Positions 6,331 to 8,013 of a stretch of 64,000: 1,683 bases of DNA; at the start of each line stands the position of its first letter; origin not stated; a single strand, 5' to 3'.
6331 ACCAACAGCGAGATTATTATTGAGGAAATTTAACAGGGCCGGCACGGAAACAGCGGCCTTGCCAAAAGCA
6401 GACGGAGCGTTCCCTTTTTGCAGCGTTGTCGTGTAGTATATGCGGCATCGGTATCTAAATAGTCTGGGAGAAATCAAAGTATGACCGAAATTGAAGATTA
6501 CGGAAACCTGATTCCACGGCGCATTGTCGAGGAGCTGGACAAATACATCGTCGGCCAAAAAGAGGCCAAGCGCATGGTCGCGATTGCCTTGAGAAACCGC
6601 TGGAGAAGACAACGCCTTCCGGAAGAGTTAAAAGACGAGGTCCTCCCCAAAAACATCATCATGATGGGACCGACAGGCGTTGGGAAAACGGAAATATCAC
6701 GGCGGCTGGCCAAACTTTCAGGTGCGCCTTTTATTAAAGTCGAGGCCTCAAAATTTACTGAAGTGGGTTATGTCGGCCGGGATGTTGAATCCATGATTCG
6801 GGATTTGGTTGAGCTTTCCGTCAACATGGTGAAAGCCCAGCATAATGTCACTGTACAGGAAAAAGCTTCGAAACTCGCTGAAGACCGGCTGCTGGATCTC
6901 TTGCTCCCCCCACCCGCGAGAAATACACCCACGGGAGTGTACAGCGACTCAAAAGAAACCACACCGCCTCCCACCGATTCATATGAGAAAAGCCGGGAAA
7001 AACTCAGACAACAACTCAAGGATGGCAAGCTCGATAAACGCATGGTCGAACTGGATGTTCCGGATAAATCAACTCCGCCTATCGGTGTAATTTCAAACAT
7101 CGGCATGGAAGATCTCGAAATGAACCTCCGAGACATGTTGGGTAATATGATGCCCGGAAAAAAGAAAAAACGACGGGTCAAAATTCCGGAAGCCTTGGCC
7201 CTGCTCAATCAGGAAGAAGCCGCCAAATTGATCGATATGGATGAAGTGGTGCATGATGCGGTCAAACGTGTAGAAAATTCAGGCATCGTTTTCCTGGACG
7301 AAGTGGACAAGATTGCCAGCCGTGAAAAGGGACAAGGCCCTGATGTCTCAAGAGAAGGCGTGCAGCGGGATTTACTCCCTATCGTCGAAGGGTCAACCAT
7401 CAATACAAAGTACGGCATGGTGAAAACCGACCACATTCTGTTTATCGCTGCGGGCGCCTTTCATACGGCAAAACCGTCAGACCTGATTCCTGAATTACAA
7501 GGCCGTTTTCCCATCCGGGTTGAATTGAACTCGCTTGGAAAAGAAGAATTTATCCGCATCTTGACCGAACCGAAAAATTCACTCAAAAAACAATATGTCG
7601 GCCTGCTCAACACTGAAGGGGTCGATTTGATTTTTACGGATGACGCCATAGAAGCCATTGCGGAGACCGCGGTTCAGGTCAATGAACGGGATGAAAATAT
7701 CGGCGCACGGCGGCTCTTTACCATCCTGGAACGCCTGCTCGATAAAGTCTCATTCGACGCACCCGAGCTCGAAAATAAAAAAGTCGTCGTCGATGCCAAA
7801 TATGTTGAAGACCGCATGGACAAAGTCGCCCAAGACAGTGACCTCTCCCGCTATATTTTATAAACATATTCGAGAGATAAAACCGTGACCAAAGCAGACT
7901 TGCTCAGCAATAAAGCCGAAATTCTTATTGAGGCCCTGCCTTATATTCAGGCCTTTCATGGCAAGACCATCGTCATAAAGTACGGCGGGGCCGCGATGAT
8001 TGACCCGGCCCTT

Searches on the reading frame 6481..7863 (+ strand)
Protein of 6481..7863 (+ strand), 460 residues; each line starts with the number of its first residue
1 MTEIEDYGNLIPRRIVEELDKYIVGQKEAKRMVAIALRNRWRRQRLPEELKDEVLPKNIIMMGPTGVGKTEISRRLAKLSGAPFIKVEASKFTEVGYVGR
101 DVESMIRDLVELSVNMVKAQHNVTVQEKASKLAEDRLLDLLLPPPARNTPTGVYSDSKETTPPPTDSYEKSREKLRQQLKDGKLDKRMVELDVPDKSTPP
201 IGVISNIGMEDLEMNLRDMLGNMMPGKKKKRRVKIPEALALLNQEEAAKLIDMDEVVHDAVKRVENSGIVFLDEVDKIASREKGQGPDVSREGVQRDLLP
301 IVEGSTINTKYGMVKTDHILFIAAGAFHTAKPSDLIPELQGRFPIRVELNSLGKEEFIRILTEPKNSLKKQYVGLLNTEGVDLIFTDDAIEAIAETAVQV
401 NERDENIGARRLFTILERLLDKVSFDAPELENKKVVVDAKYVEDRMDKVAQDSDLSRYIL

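Call 73: search_protein_families(library=pfam, proteins=[window:6481-7863:+], max_evalue=0.00001)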
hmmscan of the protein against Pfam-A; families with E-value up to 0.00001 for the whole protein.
window:6481-7863:+ (460 aa): 3 families
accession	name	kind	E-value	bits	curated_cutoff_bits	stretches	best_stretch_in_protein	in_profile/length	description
PF07724.20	AAA_2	-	7.7e-34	117.6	27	1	207-346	14-166/166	AAA domain (Cdc48 subfamily)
PF00004.35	AAA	-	1.3e-16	61.7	21.2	1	252-349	41-129/131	ATPase family associated with various cellular activities (AAA)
PF07728.20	AAA_5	-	1.7e-06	28.5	22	0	58-94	1-38/139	AAA domain (dynein-related subfamily)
